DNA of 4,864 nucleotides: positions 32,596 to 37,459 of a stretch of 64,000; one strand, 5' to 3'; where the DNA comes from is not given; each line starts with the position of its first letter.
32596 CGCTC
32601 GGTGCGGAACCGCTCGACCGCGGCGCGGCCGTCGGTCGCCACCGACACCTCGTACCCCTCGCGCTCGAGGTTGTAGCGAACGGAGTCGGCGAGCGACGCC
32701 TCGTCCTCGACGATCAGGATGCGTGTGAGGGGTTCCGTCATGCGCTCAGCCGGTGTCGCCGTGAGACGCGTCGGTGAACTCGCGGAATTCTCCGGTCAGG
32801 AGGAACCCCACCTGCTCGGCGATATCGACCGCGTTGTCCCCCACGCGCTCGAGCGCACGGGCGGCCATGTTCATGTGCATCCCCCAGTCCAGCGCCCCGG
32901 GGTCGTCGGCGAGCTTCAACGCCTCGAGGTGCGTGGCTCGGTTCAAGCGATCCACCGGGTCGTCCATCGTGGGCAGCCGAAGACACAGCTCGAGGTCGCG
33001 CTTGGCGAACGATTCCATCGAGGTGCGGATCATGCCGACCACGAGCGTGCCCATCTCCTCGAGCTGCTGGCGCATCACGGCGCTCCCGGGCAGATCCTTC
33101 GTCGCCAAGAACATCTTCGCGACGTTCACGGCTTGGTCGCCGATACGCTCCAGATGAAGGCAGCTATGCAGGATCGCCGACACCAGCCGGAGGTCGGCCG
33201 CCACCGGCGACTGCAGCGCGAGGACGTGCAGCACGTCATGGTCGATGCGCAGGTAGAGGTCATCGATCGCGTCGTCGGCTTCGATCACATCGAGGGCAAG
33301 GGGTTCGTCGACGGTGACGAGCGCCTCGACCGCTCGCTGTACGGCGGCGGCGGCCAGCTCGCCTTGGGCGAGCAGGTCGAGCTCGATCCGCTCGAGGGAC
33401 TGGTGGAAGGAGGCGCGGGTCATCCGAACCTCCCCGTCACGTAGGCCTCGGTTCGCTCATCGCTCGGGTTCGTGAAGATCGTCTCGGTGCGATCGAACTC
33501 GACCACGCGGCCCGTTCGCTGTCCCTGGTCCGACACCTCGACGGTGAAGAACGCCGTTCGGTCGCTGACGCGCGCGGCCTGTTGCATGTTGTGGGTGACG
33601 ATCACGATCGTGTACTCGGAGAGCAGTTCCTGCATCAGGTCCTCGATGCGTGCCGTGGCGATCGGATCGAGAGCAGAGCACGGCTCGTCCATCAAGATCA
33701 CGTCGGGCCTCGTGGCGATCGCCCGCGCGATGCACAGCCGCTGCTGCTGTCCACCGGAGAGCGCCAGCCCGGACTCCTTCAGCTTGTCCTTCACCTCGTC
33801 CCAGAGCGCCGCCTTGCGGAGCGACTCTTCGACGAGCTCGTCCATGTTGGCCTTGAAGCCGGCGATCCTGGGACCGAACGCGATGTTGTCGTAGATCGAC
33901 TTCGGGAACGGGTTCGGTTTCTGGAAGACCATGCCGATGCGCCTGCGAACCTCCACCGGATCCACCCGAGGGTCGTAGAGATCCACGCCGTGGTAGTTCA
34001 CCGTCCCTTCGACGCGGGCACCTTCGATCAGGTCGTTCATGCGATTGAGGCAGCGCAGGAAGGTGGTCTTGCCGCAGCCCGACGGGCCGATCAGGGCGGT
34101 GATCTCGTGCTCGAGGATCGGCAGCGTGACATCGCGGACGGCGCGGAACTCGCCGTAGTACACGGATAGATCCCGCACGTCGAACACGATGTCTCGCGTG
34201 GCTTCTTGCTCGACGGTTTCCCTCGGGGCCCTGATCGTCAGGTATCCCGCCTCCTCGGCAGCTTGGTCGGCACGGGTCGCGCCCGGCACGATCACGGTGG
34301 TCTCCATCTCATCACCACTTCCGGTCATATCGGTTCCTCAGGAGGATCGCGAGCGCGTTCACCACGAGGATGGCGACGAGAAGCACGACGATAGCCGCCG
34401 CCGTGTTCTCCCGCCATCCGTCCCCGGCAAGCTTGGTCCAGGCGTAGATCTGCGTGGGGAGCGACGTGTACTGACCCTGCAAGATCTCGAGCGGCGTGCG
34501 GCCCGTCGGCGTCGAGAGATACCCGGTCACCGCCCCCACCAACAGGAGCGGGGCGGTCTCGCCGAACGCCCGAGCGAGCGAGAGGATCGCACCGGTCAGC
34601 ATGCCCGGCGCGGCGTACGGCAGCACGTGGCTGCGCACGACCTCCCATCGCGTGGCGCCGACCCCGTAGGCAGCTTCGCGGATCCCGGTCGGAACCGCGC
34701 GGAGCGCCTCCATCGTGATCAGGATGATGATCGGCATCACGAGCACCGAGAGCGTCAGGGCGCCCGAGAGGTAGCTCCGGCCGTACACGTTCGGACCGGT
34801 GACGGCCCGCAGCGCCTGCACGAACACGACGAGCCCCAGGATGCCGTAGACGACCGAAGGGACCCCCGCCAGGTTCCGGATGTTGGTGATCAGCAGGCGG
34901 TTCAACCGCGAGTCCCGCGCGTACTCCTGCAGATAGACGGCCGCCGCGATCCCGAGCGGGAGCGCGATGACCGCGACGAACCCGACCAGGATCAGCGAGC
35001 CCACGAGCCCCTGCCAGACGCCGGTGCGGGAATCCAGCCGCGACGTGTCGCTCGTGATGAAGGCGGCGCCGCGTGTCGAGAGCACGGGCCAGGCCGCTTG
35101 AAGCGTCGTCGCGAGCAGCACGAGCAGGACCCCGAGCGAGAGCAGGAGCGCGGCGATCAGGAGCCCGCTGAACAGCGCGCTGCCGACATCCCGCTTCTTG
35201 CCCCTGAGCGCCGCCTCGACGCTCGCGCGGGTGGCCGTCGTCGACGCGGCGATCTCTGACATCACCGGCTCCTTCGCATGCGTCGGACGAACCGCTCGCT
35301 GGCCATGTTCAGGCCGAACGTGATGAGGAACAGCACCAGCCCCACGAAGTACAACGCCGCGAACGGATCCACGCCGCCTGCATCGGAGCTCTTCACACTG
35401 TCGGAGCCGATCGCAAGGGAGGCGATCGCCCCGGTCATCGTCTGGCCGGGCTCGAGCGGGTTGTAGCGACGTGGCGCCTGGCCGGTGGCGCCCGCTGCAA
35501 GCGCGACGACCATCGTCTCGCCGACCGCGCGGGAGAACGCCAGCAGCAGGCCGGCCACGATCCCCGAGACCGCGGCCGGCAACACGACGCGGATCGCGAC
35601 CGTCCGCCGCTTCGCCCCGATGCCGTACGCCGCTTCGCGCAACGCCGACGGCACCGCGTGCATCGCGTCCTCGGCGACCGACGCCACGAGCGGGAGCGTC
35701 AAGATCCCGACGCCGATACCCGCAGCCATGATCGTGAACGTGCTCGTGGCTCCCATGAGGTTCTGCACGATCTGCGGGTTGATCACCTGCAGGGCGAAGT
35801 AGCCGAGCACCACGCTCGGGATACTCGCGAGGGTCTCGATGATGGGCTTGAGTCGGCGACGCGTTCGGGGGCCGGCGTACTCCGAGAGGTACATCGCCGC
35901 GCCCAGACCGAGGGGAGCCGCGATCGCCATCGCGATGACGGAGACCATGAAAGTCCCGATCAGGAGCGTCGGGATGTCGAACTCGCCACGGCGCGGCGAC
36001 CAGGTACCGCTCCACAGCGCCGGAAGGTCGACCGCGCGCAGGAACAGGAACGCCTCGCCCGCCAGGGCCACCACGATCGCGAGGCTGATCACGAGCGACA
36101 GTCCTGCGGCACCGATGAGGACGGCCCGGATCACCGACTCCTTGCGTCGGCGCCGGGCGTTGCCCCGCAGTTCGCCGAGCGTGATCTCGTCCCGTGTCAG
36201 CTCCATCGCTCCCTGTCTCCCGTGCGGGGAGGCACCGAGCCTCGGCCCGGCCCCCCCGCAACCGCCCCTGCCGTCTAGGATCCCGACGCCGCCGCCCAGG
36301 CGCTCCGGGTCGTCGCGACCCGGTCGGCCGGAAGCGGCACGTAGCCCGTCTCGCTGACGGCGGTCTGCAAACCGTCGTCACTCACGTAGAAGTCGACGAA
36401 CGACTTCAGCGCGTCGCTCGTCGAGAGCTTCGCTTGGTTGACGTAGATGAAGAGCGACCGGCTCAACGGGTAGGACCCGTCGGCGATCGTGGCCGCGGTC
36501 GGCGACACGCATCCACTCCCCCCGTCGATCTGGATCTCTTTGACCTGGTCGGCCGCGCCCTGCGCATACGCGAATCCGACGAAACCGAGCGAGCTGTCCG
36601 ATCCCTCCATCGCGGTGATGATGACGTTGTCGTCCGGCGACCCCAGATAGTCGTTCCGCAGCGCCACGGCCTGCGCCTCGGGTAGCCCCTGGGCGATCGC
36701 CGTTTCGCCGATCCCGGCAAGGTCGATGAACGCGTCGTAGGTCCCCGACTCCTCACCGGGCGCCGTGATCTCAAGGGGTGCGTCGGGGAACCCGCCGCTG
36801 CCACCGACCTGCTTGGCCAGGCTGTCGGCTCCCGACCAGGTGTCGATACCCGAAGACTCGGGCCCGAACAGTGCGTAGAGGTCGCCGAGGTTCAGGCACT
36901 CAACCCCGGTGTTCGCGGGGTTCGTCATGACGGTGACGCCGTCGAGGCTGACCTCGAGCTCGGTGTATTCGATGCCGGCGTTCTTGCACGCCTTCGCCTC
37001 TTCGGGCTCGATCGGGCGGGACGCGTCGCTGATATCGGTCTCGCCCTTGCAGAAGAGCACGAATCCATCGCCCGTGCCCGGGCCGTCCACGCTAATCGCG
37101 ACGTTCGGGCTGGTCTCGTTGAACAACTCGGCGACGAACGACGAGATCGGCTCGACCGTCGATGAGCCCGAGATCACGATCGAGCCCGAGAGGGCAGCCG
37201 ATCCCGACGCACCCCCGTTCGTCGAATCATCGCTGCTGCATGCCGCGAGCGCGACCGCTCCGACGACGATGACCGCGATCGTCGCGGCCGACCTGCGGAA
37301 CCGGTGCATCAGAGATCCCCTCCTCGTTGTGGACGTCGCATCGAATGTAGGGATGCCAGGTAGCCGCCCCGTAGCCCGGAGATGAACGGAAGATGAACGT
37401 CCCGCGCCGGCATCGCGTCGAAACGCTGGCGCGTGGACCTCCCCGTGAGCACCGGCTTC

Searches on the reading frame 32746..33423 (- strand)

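Call 79: search_protein_families(library=pfam, proteins=[window:32746-33423:-], max_evalue=0.00001)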
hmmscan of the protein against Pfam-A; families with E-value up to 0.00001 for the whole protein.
window:32746-33423:- (225 aa): 1 family
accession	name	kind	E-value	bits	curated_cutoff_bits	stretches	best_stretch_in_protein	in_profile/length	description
PF01895.24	PhoU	-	5.9e-37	126.4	23.5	2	21-103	5-87/89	PhoU domain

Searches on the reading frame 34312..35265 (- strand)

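Call 79: search_protein_families(library=pfam, proteins=[window:34312-35265:-], max_evalue=0.00001)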
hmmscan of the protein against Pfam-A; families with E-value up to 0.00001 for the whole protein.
window:34312-35265:- (317 aa): 1 family
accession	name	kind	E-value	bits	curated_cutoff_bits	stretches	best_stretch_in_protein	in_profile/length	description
PF00528.27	BPD_transp_1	-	5.5e-23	82.1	26.4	1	102-316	2-181/184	Binding-protein-dependent transport system inner membrane component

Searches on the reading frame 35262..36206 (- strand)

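Call 80: search_protein_families(library=pfam, proteins=[window:35262-36206:-], max_evalue=0.00001)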
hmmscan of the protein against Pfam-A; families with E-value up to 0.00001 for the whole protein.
window:35262-36206:- (314 aa): 1 family
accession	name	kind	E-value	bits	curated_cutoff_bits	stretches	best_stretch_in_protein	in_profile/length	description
PF00528.27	BPD_transp_1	-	1.2e-17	64.7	26.4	1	98-312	3-184/184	Binding-protein-dependent transport system inner membrane component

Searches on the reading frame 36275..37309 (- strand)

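Call 80: search_protein_families(library=pfam, proteins=[window:36275-37309:-], max_evalue=0.00001)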
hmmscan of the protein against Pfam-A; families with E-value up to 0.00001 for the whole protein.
window:36275-37309:- (344 aa): 1 family
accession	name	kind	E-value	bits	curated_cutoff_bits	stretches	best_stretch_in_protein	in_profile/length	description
PF12849.12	PBP_like_2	-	1.8e-29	103.8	27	1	34-311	2-266/267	PBP superfamily domain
